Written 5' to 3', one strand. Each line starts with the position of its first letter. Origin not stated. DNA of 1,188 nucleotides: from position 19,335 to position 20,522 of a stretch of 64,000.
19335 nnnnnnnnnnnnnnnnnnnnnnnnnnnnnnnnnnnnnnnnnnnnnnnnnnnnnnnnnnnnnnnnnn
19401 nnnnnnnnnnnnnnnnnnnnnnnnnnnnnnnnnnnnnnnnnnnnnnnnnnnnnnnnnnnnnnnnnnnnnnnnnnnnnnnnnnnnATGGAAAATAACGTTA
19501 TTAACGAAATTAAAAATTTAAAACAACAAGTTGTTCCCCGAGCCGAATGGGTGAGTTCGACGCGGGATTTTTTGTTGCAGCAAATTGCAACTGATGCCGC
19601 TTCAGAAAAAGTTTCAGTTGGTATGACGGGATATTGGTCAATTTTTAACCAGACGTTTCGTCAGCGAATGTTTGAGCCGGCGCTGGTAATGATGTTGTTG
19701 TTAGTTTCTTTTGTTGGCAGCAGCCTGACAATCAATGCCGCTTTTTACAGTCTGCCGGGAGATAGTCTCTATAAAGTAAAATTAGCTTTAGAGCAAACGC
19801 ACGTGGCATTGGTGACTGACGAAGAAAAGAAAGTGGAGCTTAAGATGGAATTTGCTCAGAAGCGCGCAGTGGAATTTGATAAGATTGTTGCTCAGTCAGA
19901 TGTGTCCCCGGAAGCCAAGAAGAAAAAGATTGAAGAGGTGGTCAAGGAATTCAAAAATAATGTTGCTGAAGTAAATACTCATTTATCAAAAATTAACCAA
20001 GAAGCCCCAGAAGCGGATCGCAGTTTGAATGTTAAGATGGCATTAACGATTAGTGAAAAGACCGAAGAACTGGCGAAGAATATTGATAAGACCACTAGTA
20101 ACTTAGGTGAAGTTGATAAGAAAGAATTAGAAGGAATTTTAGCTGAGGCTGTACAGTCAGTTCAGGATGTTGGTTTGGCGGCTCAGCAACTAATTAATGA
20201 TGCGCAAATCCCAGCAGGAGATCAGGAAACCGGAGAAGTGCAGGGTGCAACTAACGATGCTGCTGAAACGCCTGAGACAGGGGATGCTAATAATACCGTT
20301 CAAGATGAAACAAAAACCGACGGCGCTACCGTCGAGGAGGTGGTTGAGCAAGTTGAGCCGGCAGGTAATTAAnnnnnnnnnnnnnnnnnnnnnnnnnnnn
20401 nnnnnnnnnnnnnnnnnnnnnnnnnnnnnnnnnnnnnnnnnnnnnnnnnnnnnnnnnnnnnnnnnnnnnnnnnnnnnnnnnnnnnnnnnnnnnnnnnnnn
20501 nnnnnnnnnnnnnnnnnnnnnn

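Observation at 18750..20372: ECF sigma factor with two tandem TGyAAC-N16-CGTCTTA promoter copies and a membrane anti-sigma candidate, directly upstream of the surface-glycoprotein cassette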

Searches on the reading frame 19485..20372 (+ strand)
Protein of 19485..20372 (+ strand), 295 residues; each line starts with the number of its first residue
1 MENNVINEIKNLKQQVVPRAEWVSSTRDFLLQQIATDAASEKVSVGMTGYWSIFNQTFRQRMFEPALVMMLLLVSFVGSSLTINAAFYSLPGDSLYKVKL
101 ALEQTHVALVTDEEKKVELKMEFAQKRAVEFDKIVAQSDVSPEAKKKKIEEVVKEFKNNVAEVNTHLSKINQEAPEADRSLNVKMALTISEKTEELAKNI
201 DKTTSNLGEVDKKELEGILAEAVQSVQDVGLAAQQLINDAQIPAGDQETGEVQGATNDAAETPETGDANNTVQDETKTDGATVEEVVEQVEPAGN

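Call 5: search_protein_families(library=pfam, proteins=[window:19485-20372:+], max_evalue=0.01)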
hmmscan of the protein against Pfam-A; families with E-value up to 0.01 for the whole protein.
window:19485-20372:+ (295 aa): 2 families
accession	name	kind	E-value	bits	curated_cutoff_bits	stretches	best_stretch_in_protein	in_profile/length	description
PF18915.5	DUF5667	-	4.9e-10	40.1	27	1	90-188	3-77/99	Domain of unknown function (DUF5667)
PF21121.2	Nup49_C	-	0.00072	20.5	28.5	0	147-180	11-44/87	Nucleoporin Nup49 C-terminal helical region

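Call 32: search_protein_families(library=ncbifam, proteins=[window:19485-20372:+], max_evalue=0.01)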
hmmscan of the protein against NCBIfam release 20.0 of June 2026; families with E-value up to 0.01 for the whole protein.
window:19485-20372:+ (295 aa): 0 families

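Call 34: search_solved_structures(query=window:19485-20369:+, max_evalue=1)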
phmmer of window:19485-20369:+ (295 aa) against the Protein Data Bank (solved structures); distinct sequences matched with E-value up to 1: 3.
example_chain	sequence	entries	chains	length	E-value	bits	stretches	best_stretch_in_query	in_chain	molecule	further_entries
7qiy_I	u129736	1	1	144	0.4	13.6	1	143-229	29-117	40S ribosomal protein S17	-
7qix_K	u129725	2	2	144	0.55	13.1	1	143-228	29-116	40S ribosomal protein S17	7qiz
2k19_A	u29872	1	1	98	0.85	12.5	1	137-197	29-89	Putative piscicolin 126 immunity protein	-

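Call 46: search_solved_structures(query=A4, max_evalue=10)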
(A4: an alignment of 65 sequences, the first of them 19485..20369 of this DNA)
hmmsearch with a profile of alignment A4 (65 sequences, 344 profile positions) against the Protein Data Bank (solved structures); distinct sequences matched with E-value up to 10: 44.
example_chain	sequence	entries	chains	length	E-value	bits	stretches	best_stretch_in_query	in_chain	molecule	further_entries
4zry_B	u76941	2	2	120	0.0027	20.4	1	145-205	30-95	Keratin, type II cytoskeletal 1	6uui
8fbj_A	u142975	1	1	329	0.0036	20.1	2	129-300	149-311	KWOCA_60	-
8fbo_A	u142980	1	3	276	0.021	17.5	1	274-320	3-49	KWOCA_102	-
5cwm_A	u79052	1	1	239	0.03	17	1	124-327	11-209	Designed helical repeat protein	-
1ez3_A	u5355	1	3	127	0.085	15.5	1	132-178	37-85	SYNTAXIN-1A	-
1br0_A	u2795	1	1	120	0.088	15.5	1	132-178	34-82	PROTEIN (SYNTAXIN 1-A)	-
6nr8_4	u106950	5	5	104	0.091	15.4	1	248-306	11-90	Prefoldin subunit 4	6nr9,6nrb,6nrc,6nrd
6jfv_B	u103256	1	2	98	0.094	15.4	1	143-205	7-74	Keratin, type II cytoskeletal 5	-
3tnu_B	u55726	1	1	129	0.11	15.1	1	139-205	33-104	Keratin, type II cytoskeletal 5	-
8fit_A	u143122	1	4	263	0.14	14.8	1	132-243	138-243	cs074A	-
7wu7_4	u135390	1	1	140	0.14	14.8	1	232-314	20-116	Prefoldin subunit 4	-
3l0i_A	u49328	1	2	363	0.14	14.8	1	208-320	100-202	DrrA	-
7cbc_A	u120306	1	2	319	0.15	14.8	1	154-273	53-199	De novo designed switch protein caging a hemagglutinin binder (sCageHA267_1S)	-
6wz1_A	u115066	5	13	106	0.18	14.5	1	153-247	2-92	Soluble cytochrome b562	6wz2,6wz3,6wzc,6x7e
6e9v_Q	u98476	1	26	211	0.26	13.9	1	192-320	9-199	DHF79 filament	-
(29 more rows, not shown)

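Call 47: search_protein_families(library=pfam, alignment_id=A4, max_evalue=0.01)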
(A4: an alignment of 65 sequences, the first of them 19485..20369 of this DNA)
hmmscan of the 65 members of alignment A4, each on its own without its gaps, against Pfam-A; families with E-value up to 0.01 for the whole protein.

A. member 1, window:19485-20369:+ (295 aa): 2 families
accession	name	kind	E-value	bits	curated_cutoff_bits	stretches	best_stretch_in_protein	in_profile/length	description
PF18915.5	DUF5667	-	4.9e-10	40.1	27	1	90-188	3-77/99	Domain of unknown function (DUF5667)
PF21121.2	Nup49_C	-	0.00072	20.5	28.5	0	147-180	11-44/87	Nucleoporin Nup49 C-terminal helical region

B. families by the number of members that match (of 65 scanned): 12 families
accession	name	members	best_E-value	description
PF18915.5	DUF5667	65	2.5e-16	Domain of unknown function (DUF5667)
PF16938.10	Phage_holin_Dp1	2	0.002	Putative phage holin Dp-1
PF21121.2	Nup49_C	1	0.00072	Nucleoporin Nup49 C-terminal helical region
PF00580.27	UvrD-helicase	1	0.0012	UvrD/REP helicase N-terminal domain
PF19745.5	FUT8_N_cat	1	0.0016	Alpha-(1,6)-fucosyltransferase N- and catalytic domains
PF03194.20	LUC7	1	0.0025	LUC7 N_terminus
PF19725.4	RPC5_C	1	0.0041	DNA-directed RNA polymerase III subunit RPC5 C-terminal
PF05549.16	Allexi_40kDa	1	0.0061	Allexivirus 40kDa protein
PF07707.21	BACK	1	0.0077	BTB And C-terminal Kelch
PF06464.16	DMAP_binding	1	0.0079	DMAP1-binding Domain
PF23837.1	DUF7207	1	0.0079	Family of unknown function (DUF7207)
PF16785.10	SMBP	1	0.0082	Small metal-binding protein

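Call 48: find_homologous_proteins(query=window:19485-20369:+, max_evalue=0.00001)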
Query window:19485-20369:+ (295 aa): 76 proteins with E <= 0.00001 among 2465 candidates.
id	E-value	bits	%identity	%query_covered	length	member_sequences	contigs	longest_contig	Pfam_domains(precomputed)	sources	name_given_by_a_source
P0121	1.4e-179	613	100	100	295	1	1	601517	PF18915.6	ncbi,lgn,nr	ncbi:MAG: hypothetical protein HUU49_00570 [Candidatus Buchananbacteria bacterium]|nr:hypothetical p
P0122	2.0e-104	367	63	100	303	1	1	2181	PF18915.6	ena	-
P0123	5.1e-104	366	65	98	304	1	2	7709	PF18915.6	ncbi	-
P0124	9.4e-81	289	58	82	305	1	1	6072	PF18915.6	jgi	-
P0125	1.1e-80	289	53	98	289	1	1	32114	PF18915.6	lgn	-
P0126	3.4e-80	287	54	95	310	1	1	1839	PF18915.6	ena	-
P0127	7.0e-79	283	52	95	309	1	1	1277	PF18915.6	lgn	-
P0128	7.6e-79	283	58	87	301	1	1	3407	PF18915.6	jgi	jgi:hypothetical protein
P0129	1.6e-78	282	59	82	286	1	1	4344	PF18915.6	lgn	-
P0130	3.4e-78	281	60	80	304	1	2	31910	PF18915.6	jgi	-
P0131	4.2e-78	281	59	81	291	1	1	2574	PF18915.6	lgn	-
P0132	5.2e-78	280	51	97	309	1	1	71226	PF18915.6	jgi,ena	-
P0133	6.7e-78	280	55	85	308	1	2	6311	PF18915.6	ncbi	-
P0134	2.0e-77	278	56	81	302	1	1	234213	PF18915.6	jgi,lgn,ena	-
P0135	3.0e-77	278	55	89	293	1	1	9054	PF18915.6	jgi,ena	-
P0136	4.6e-77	277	52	95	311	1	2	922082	PF18915.6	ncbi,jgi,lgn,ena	ncbi:MAG: DUF5667 domain-containing protein [Patescibacteria group bacterium]|jgi:hypothetical prote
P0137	1.2e-76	276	55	88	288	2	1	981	PF18915.6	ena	-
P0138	1.4e-76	276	52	99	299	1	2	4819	PF18915.6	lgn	-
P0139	3.2e-76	274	51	95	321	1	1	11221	PF18915.6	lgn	-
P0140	7.3e-76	273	51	96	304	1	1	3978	PF18915.6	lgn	-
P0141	1.2e-75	273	53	87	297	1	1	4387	PF18915.6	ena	-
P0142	1.2e-75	273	52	88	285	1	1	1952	PF18915.6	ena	-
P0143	3.1e-74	268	50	93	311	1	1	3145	PF18915.6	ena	-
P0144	6.3e-74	267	50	92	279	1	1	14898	PF18915.6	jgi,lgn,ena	-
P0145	7.0e-74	267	57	75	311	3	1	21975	PF18915.6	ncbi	-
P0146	7.1e-74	267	50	89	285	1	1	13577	PF18915.6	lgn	-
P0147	1.2e-73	266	50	97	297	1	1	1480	PF18915.6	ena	-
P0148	2.8e-73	265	53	87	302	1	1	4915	PF18915.6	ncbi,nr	ncbi:hypothetical protein HYZ76_01860 [Candidatus Falkowbacteria bacterium]|nr:hypothetical protein 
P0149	3.3e-73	265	53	86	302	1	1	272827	PF18915.6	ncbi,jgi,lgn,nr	ncbi:MAG: DUF5667 domain-containing protein [Patescibacteria group bacterium]|jgi:hypothetical prote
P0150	8.1e-73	263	53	87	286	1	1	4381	PF18915.6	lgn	-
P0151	1.7e-72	262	51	93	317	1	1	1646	PF18915.6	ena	-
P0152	3.6e-72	261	55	82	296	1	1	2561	PF18915.6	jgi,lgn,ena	-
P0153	8.5e-72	260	51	93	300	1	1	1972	PF18915.6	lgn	-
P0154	1.1e-71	260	48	97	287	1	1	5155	PF18915.6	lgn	-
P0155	2.3e-71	259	57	81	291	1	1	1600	PF18915.6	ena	-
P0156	5.9e-71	257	52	90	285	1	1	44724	PF18915.6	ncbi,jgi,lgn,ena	ncbi:MAG: DUF5667 domain-containing protein [Candidatus Buchananbacteria bacterium]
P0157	1.9e-70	256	50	83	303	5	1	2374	PF18915.6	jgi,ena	-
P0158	4.6e-69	251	48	94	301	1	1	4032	PF18915.6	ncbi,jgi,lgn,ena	ncbi:MAG: hypothetical protein WC508_06290 [Patescibacteria group bacterium]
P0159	6.6e-69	250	48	97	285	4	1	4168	PF18915.6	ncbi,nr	ncbi:MAG TPA: DUF5667 domain-containing protein [Patescibacteria group bacterium]|nr:DUF5667 domain-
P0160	1.9e-68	249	49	92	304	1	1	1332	PF18915.6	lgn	-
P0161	2.2e-68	249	48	97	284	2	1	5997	PF18915.6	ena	-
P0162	2.9e-68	248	48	97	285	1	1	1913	PF18915.6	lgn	-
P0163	1.6e-67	246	51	87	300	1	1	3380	PF18915.6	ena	-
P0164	1.2e-66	243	48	97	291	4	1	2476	PF18915.6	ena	-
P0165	1.8e-65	239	48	87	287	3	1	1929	PF18915.6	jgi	-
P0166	7.0e-65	237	46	98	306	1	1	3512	PF18915.6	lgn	-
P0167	7.8e-65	237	51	81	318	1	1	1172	PF18915.6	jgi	jgi:hypothetical protein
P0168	8.1e-65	237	49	87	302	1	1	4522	PF18915.6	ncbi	-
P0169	2.1e-63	232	46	98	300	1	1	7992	PF18915.6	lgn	-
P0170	2.8e-63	232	47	87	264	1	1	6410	PF18915.6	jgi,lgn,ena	-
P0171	5.1e-63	231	49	80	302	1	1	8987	PF18915.6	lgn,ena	-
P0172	8.8e-63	230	46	90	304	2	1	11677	PF18915.6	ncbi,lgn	-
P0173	1.1e-62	230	50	78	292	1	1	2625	PF18915.6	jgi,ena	-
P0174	3.5e-62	228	53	80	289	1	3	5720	PF18915.6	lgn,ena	-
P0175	6.7e-61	224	47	82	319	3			PF18915.6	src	-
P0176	9.0e-61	224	48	86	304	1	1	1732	PF18915.6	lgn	-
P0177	6.1e-60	221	47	87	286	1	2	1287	PF18915.6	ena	-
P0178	5.6e-59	218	47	87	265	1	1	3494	PF18915.6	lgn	-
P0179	2.1e-58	216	47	86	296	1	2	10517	PF18915.6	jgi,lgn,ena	-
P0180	2.6e-58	216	43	86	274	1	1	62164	PF18915.6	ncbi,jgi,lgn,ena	ncbi:MAG: DUF5667 domain-containing protein [Candidatus Buchananbacteria bacterium]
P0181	3.0e-58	216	49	82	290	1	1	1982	PF18915.6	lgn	-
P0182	1.4e-57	213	43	94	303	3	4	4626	PF18915.6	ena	-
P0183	2.1e-56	210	43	94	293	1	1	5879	PF18915.6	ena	-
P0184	8.2e-56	208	40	98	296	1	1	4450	PF18915.6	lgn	-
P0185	2.8e-55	206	46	77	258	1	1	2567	PF18915.6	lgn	-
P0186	4.1e-55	205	43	96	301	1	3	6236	PF18915.6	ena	-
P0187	4.2e-55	205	46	88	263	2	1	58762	PF18915.6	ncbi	-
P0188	1.7e-53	200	42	95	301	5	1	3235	PF18915.6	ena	-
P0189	2.3e-53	200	42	99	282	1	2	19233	PF18915.6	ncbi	-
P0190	3.7e-47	179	42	85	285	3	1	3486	PF18915.6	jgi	-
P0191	6.8e-47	178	41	85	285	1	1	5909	PF18915.6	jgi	-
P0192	5.1e-46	175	44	71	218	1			PF18915.6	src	-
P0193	9.4e-46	175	53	58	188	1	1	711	PF18915.6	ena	-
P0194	1.6e-43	167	49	66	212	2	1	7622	PF18915.6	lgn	-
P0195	3.6e-8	52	30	56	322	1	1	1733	PF18915.6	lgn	-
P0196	4.7e-8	51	30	56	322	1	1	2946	PF18915.6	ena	-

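Call 57: predict_structure(alignment_id=A5)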
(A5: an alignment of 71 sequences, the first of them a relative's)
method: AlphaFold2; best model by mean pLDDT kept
length: 295 residues; sequences in the alignment: 71
mean_pLDDT: 77.2   pTM: 0.57
mean pLDDT of the five models: 77.2, 77.1, 76.2, 74.1, 71.6
residues with pLDDT >= 90: 129; 70-90: 85; 50-70: 31; < 50: 50
segments of 3 or more residues with pLDDT < 50: 247-292
pLDDT, mean of each block of 10 residues (from residue 1): 77 76 75 59 60 69 72 85 89 95 95 94 96 94 94 96 93 84 92 94 90 91 94 91 58 39 36 33 38 43
secondary structure, 60 per line:
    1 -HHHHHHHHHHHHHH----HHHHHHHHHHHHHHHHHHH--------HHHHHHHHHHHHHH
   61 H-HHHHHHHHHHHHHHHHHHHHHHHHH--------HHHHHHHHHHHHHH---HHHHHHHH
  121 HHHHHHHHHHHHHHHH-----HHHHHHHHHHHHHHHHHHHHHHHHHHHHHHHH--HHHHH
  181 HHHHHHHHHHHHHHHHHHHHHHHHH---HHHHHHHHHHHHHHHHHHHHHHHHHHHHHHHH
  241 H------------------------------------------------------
elements in order: H2-15 H20-38 H47-61 H63-87 H96-109 H113-136 H142-173 H176-205 H209-241

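Call 60: fold_search(model_id=the predicted structure, library=pdb)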
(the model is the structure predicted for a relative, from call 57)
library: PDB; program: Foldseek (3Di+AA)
matches with E <= 10: 867; with E <= 0.001: 0
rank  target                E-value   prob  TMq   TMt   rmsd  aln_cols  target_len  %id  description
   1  9mg8_B                1.8e-02  0.69  0.16  0.14  16.4       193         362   14  Crystal Structure of b-iTHR-110 (released 2025-12-17)
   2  5j5k                  2.1e-02  0.99  0.29  0.49  10.6       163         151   16  CRYSTAL STRUCTURE OF AFMP4P IN COMPLEX WITH PALMITIC ACID (released 2017-04-05)
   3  5j5l                  2.5e-02  0.99  0.29  0.48  10.6       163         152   16  CRYSTAL STRUCTURE OF AFMP4P IN COMPLEX WITH ARACHIDONIC ACID (released 2017-04-05)
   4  5ecf_E                3.9e-02  0.99  0.30  0.49   5.3       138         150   10  Ligand binding domain 1 of Penicillium marneffei MP1 protein complexed with arachidonic acids (released 2016-10-19)
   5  5ecf_B                4.3e-02  0.99  0.31  0.51   5.0       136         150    9  Ligand binding domain 1 of Penicillium marneffei MP1 protein complexed with arachidonic acids (released 2016-10-19)
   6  5fb7_A                4.6e-02  0.99  0.30  0.50   5.7       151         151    8  Ligand binding domain 2 of Penicillium marneffei MP1 protein complexed with multiple arachidonic acids (released 2016-12-14)
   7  5ecf_A                5.3e-02  0.99  0.31  0.51   5.1       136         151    9  Ligand binding domain 1 of Penicillium marneffei MP1 protein complexed with arachidonic acids (released 2016-10-19)
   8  8e12_B                8.1e-02  0.84  0.21  0.35  16.3       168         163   10  Homotrimeric variant of tcTRP9, BGL14 (released 2023-04-12)
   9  6fav_C                8.1e-02  0.75  0.22  0.27  22.0       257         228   12  Crystal structure of C-terminal modified Tau peptide-hybrid 4.2f-I with 14-3-3sigma (released 2018-05-16)
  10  6siq_A                8.5e-02  0.69  0.21  0.25  22.6       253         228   11  Fragment AZ-012 binding at the p53pT387/14-3-3 sigma interface (released 2020-06-17)
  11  5ecf_C                8.9e-02  0.99  0.31  0.51   5.0       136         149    9  Ligand binding domain 1 of Penicillium marneffei MP1 protein complexed with arachidonic acids (released 2016-10-19)
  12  5csd_A                8.9e-02  0.98  0.31  0.49   5.2       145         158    7  Ligand binding domain 2 of Penicillium marneffei MP1 protein in complex with arachidonic acids (released 2016-07-27)
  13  6qhd_B                9.4e-02  0.75  0.22  0.14  12.1       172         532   13  Lysine acetylated and tyrosine phosphorylated STAT3 in a complex with DNA (released 2019-06-19)
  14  7q83_B                9.9e-02  0.99  0.29  0.50   6.3       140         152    8  Crystal structure of S. cerevisiae Sso2 in complex with the pleckstrin homology domain of Sec3 (released 2022-08-31)
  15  5csd_D                9.9e-02  0.96  0.29  0.47   9.9       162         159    9  Ligand binding domain 2 of Penicillium marneffei MP1 protein in complex with arachidonic acids (released 2016-07-27)
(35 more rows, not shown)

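Call 65: search_protein_representatives(alignment_id=A5)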
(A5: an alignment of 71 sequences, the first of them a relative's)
Query: 71 sequences, 299 profile positions. Proteins with E-value up to 0.001 (for the whole library): 8754; up to 1e-10: 2182; up to 1e-30: 263. The best 150 are listed.
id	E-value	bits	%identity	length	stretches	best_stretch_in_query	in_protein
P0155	4.2e-108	377.7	-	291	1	1-298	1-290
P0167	5.1e-108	377.4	-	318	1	1-289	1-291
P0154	7.4e-107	373.6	-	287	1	1-284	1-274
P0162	4.4e-106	371.0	-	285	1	1-293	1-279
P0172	1.2e-104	366.4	-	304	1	1-296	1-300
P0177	5.0e-103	361.0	-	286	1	1-276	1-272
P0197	6.1e-103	360.7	-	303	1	1-282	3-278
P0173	3.9e-102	358.1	-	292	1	1-284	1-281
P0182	9.5e-99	347.0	-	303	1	1-270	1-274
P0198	1.1e-98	346.8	-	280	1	1-282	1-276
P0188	2.0e-97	342.6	-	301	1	5-298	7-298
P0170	6.2e-97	341.0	-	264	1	1-244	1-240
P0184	2.8e-94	332.3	-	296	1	1-284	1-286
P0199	6.7e-94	331.0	-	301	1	5-271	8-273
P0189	1.5e-93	329.9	-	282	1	1-264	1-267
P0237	8.8e-42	159.9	-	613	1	1-263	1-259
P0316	1.6e-34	136.1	-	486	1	14-287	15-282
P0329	6.3e-34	134.1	-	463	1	3-284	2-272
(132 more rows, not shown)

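Call 66: find_encoding_contigs(protein=P0237, flank=3000, max_places=2)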
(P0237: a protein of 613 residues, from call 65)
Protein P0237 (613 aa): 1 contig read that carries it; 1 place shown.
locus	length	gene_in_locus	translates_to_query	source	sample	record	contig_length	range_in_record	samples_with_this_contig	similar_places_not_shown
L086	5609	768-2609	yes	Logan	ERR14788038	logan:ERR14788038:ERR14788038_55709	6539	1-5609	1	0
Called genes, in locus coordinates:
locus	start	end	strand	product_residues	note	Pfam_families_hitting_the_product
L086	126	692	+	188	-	PF04542:Sigma70_r2, PF08281:Sigma70_r4_2, PF04545:Sigma70_r4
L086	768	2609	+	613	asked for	PF18915:DUF5667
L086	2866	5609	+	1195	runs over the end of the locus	-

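Call 67: find_encoding_contigs(protein=P0316, flank=3000, max_places=2)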
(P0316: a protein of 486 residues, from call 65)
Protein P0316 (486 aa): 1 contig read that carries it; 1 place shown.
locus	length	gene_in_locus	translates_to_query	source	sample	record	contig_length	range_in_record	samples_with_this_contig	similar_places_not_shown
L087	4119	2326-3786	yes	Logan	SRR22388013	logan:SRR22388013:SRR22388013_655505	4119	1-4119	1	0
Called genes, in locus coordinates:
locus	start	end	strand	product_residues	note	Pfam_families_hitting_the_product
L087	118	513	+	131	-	-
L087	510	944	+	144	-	-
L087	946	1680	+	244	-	-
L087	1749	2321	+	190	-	PF07638:Sigma70_ECF, PF04542:Sigma70_r2, PF08281:Sigma70_r4_2, PF04545:Sigma70_r4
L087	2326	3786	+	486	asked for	PF18915:DUF5667 (weak)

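Call 68: find_encoding_contigs(protein=P0329, flank=3000, max_places=2)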
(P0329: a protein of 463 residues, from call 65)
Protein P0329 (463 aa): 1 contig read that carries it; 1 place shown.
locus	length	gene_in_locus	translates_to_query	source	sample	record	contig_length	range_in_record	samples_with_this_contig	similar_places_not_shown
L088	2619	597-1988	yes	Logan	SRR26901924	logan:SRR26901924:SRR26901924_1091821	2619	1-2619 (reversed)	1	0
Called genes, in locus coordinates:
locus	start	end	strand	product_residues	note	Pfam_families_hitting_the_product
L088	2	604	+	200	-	?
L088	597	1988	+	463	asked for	PF18915:DUF5667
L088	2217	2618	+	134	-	?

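Call 69: search_protein_families(library=pfam, proteins=[L088:2-601:+], max_evalue=0.001)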
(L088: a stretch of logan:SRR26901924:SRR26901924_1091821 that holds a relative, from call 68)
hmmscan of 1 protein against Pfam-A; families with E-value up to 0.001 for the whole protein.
L088:2-601:+ (200 aa): 3 families
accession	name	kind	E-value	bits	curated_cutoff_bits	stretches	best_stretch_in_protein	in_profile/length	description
PF04542.20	Sigma70_r2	-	1.9e-11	44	24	1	41-110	1-69/71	Sigma-70 region 2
PF08281.18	Sigma70_r4_2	-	2.6e-11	43.4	25.7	1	141-192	3-54/54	Sigma-70, region 4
PF04545.22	Sigma70_r4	-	4.3e-06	26.6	24.1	1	145-194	1-50/50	Sigma-70, region 4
